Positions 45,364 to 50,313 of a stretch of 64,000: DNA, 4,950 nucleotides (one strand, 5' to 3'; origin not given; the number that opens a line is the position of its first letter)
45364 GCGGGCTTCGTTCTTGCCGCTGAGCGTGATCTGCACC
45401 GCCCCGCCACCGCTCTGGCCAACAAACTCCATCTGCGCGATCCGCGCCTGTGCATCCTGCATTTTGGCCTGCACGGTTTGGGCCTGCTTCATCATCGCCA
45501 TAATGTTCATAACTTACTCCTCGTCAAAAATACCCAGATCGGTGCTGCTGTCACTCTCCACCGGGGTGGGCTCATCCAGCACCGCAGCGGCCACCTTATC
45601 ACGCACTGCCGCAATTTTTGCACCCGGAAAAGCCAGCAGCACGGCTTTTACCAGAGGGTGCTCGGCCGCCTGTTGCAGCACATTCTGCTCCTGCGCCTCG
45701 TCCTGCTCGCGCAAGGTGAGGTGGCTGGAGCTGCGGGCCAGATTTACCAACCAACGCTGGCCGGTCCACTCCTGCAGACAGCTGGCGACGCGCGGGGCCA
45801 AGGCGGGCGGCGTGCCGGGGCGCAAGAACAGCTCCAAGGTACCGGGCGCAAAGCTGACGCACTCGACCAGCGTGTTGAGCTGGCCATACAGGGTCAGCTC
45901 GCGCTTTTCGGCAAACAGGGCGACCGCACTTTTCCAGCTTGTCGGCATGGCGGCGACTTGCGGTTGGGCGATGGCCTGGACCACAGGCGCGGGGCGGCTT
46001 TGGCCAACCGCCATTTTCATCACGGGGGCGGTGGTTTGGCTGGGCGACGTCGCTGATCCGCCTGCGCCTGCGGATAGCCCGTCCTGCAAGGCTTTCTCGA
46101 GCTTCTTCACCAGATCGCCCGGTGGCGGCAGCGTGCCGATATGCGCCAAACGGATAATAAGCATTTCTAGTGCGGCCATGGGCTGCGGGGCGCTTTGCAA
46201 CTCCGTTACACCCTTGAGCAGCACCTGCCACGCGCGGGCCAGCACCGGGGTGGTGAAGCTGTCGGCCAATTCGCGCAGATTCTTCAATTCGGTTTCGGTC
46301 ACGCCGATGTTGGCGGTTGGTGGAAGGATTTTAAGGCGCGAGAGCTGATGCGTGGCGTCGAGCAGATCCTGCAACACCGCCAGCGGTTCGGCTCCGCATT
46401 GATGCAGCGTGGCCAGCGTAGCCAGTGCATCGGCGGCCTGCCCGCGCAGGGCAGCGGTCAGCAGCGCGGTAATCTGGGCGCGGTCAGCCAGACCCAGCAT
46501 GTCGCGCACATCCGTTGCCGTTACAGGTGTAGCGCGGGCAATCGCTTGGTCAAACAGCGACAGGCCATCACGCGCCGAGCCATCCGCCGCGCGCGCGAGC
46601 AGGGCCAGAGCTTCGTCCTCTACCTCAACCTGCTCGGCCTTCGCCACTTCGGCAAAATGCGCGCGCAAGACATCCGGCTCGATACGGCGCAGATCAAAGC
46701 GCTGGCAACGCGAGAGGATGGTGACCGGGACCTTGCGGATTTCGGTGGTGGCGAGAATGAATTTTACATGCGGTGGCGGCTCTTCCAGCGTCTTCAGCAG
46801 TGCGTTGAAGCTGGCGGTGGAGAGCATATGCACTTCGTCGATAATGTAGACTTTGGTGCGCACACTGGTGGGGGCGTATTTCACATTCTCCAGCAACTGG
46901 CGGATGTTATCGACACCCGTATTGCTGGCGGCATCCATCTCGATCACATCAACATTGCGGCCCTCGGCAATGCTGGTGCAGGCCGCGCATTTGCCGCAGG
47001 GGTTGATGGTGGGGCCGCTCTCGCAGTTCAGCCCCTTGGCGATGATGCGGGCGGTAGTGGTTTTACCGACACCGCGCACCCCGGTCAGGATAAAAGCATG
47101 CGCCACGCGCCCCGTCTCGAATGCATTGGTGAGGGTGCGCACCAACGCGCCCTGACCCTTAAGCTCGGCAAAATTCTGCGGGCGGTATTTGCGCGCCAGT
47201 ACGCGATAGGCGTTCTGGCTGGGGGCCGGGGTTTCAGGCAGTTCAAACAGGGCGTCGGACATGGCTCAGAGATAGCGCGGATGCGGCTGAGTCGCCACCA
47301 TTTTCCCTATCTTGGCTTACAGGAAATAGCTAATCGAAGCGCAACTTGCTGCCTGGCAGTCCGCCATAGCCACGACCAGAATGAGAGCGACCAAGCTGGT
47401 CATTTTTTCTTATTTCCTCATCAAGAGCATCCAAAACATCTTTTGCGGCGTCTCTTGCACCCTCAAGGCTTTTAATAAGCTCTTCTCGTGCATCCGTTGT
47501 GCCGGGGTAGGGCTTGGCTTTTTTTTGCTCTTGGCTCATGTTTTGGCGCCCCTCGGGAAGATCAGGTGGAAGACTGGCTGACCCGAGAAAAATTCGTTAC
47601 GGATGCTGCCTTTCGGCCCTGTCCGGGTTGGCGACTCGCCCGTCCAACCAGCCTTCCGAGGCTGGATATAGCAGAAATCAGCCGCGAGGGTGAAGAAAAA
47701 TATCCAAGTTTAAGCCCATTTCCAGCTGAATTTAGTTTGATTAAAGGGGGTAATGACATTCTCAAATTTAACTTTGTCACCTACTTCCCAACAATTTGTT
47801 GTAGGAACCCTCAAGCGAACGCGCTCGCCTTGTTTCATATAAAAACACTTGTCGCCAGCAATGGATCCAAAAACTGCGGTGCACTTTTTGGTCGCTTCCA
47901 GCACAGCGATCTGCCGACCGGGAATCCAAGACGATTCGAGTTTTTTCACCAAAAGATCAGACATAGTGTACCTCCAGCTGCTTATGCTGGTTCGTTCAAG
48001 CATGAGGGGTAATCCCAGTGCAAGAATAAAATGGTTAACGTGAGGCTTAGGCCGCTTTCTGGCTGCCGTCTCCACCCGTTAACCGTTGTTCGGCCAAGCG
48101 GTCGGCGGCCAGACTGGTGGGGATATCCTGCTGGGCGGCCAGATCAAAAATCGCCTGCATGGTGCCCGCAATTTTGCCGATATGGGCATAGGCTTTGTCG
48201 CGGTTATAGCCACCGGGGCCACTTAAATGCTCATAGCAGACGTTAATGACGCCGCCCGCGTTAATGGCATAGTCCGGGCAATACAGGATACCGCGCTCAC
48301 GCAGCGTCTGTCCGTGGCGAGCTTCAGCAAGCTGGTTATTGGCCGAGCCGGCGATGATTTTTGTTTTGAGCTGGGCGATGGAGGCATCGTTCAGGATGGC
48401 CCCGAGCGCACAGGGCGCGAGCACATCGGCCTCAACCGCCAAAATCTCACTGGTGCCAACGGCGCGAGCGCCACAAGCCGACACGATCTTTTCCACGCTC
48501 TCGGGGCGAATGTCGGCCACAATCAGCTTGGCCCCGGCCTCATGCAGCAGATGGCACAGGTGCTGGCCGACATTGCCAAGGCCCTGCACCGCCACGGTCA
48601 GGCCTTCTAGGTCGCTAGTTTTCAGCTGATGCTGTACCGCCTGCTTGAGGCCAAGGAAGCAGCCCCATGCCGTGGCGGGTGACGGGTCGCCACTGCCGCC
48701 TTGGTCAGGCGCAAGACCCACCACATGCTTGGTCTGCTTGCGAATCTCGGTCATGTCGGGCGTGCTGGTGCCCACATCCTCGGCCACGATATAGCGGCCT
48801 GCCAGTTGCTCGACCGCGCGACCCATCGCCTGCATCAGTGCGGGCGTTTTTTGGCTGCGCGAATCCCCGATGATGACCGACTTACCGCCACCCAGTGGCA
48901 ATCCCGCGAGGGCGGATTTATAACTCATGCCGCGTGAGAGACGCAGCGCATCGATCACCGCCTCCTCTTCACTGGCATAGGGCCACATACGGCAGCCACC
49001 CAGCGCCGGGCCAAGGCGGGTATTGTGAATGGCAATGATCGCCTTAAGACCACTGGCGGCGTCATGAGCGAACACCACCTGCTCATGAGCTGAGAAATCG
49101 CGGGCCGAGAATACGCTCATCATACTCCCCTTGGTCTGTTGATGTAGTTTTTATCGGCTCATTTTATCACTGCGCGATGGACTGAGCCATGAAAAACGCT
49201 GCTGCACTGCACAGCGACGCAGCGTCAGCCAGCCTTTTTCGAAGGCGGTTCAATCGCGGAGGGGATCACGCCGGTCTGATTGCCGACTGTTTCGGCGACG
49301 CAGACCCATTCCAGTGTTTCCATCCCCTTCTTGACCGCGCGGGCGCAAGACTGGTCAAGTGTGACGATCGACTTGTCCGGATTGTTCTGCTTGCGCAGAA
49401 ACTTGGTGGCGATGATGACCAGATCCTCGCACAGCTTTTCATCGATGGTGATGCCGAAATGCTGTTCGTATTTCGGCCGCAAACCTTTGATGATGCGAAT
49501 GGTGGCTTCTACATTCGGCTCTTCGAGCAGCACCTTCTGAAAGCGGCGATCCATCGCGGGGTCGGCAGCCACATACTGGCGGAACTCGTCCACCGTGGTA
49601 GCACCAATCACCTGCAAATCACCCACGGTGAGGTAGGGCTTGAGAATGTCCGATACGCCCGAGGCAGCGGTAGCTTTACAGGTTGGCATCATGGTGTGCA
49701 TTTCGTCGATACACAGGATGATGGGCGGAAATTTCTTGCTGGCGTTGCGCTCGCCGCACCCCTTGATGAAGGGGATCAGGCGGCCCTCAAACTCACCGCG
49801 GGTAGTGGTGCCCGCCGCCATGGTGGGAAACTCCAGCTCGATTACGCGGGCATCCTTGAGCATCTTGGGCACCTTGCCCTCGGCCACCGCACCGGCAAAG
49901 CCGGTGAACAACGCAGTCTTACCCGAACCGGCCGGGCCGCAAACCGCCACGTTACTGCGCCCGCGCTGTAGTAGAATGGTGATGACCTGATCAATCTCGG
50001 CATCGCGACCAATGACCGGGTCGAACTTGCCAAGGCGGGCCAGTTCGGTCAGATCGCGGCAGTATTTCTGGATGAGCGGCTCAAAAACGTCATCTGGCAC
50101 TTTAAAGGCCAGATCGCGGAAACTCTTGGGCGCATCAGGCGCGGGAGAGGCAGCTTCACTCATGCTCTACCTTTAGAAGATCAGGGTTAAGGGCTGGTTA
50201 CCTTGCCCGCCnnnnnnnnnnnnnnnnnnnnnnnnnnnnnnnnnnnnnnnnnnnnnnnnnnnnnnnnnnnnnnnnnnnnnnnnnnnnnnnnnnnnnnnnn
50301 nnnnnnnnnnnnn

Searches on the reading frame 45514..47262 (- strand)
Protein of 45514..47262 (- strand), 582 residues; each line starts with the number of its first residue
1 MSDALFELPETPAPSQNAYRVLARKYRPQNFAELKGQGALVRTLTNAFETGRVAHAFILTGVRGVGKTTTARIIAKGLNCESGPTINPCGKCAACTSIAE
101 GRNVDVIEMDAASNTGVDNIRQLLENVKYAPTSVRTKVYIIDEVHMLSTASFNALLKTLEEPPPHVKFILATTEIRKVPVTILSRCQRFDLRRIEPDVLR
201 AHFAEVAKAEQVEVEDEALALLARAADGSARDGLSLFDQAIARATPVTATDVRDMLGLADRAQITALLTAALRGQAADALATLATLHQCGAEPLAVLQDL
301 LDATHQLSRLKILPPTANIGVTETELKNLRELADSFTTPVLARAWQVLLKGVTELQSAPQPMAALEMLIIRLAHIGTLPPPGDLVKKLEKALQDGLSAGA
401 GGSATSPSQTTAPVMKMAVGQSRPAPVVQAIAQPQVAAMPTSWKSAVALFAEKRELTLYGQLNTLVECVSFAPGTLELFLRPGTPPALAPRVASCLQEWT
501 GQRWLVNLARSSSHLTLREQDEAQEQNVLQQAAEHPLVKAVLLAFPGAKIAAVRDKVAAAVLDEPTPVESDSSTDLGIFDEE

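Call 8: search_protein_families(library=pfam, proteins=[window:45514-47262:-], max_evalue=0.01)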
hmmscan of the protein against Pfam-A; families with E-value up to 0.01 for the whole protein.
window:45514-47262:- (582 aa): 15 families
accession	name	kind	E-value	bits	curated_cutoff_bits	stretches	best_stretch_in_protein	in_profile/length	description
PF12169.13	DNA_pol3_gamma3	-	1.5e-43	148.4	24.4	1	247-388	1-143/143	DNA polymerase III subunits gamma and tau domain III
PF13177.12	DNA_pol3_delta2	-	9.8e-41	139.9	27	1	37-194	2-160/161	DNA polymerase III, delta subunit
PF12362.13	DUF3646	-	3.9e-32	111.3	30.2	1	441-553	2-114/114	DNA polymerase III gamma and tau subunits C terminal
PF22608.2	DNAX_ATPase_lid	-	6.7e-17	61.5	27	1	200-243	3-46/49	DNA polymerase III clamp loader subunit, ATPase lid domain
PF00004.35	AAA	-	6.8e-14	52.9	21.2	1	58-188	2-125/131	ATPase family associated with various cellular activities (AAA)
PF13604.12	AAA_30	-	5.5e-08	33.2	27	1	55-161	19-114/191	AAA domain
PF13401.12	AAA_22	-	1.1e-07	32.7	27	1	57-173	8-123/130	AAA domain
PF13173.12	AAA_14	-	7.4e-06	26.4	27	1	56-171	4-96/129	AAA domain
PF05496.18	RuvB_N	-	8.6e-06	26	27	1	27-101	2-84/159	Holliday junction DNA helicase RuvB P-loop domain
PF13245.12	AAA_19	-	1.3e-05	25.8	25.1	1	49-160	6-115/134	AAA domain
PF07728.20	AAA_5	-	3.3e-05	24.4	22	1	57-161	2-92/139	AAA domain (dynein-related subfamily)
PF13191.12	AAA_16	-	4.4e-05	24.5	32.6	1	34-163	2-160/167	AAA ATPase domain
PF16193.11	AAA_assoc_2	-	0.0018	18.9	34.3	1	210-246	3-39/81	AAA C-terminal domain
PF13238.12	AAA_18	-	0.0035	18.2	29.4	1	58-104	2-37/128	AAA domain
PF05970.20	PIF1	-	0.0044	17.1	25.9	1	53-160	21-127/223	PIF1-like helicase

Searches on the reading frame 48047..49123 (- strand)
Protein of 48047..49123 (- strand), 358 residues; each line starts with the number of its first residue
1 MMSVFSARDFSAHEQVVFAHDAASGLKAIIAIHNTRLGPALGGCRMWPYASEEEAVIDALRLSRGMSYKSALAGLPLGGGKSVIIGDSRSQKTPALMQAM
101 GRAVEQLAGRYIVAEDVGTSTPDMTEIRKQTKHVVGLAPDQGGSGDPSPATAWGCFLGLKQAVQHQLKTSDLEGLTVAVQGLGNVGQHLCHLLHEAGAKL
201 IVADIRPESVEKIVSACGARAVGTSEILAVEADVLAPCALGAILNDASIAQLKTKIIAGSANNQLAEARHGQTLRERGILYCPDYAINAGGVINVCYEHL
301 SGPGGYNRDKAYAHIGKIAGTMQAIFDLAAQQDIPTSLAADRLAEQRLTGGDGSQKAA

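Call 8: search_protein_families(library=pfam, proteins=[window:48047-49123:-], max_evalue=0.01)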
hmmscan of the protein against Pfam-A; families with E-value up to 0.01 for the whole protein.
window:48047-49123:- (358 aa): 8 families
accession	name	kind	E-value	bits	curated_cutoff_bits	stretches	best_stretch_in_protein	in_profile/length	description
PF02812.23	ELFV_dehydrog_N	-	2e-29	102.4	25.3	1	14-132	2-128/129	Glu/Leu/Phe/Val dehydrogenase, dimerisation domain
PF00208.27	ELFV_dehydrog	-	4e-22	79.5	23.4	2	210-305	89-187/241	Glutamate/Leucine/Phenylalanine/Valine dehydrogenase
PF02826.25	2-Hacid_dh_C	-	3.3e-06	27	25.1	1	164-235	26-95/178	D-isomer specific 2-hydroxyacid dehydrogenase, NAD binding domain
PF03446.21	NAD_binding_2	-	0.00012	22.6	21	1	177-235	2-59/161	NAD binding domain of 6-phosphogluconate dehydrogenase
PF03807.23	F420_oxidored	-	0.00021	22.2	21.6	1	177-235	2-63/94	NADP oxidoreductase coenzyme F420-dependent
PF02254.24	TrkA_N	-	0.0017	19.1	23.8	1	177-215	1-39/116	TrkA-N domain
PF00106.31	adh_short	-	0.0021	18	26.6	1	184-246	11-70/195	short chain dehydrogenase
PF00670.27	AdoHcyase_NAD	-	0.0099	16.4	27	0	172-257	21-105/162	S-adenosyl-L-homocysteine hydrolase, NAD binding domain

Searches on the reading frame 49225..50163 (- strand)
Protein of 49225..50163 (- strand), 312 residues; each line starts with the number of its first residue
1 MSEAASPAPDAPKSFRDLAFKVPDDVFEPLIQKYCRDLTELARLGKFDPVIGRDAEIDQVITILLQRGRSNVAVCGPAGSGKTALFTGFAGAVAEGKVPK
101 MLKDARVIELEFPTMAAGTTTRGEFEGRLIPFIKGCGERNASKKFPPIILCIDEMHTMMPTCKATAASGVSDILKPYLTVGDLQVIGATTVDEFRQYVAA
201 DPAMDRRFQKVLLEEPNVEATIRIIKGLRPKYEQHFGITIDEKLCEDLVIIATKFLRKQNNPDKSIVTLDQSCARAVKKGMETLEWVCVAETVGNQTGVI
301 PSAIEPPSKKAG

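Call 8: search_protein_families(library=pfam, proteins=[window:49225-50163:-], max_evalue=0.01)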
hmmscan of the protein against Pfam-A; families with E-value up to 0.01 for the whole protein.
window:49225-50163:- (312 aa): 9 families
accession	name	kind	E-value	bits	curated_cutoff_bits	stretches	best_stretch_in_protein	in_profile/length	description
PF17871.7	AAA_lid_9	-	9.8e-14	51.6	22.8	1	218-278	2-62/104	AAA lid domain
PF13191.12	AAA_16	-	1.7e-06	29.1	32.6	1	50-96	2-51/167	AAA ATPase domain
PF00004.35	AAA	-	5.1e-06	27.4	21.2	1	74-191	3-110/131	ATPase family associated with various cellular activities (AAA)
PF20703.3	nSTAND1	-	2.3e-05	24.7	27.1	1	52-248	18-215/379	Novel STAND NTPase 1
PF23569.1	NBD_SMAX1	-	0.00085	19.5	27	1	56-127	18-89/212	SMAX1 nucleotide binding domain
PF05621.17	TniB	-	0.0022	17.9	22.4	0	148-214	121-185/189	Bacterial TniB protein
PF05729.18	NACHT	-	0.0031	17.8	26.7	1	72-100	3-31/167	NACHT domain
PF13401.12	AAA_22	-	0.0069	17.1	27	0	68-110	4-39/130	AAA domain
PF00270.35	DEAD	-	0.0081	16.4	26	0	59-87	6-32/167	DEAD/DEAH box helicase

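Call 37: search_protein_families(library=ncbifam, proteins=[window:49225-50163:-], max_evalue=0.001)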
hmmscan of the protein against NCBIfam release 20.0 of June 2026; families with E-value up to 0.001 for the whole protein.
window:49225-50163:- (312 aa): 7 families
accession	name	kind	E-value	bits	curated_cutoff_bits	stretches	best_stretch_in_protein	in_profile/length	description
TIGR03346.1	chaperone_ClpB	equivalog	8e-71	239.5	1232.1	1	31-275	156-395/853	ATP-dependent chaperone ClpB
TIGR03345.1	VI_ClpV1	equivalog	2.6e-69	234.4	884.95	1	28-275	167-409/852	type VI secretion system ATPase TssH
TIGR02639.1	ClpA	equivalog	3.7e-64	217.2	993.15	1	29-278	166-411/734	ATP-dependent Clp protease ATP-binding subunit ClpA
NF008118.0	PRK10865.1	equivalog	6e-59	199.8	1417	1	31-274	161-399/857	ATP-dependent chaperone ClpB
NF033606.1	heat_AAA_ClpK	exception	7.5e-56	189.6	1900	1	28-276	262-507/949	heat shock survival AAA family ATPase ClpK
NF033607.0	disagg_AAA_ClpG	exception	8.1e-56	189.5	1900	1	28-276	241-486/932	AAA family protein disaggregase ClpG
NF008263.0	PRK11034.1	equivalog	1.2e-50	172.2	1350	1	31-277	169-410/758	ATP-dependent Clp protease ATP-binding subunit ClpA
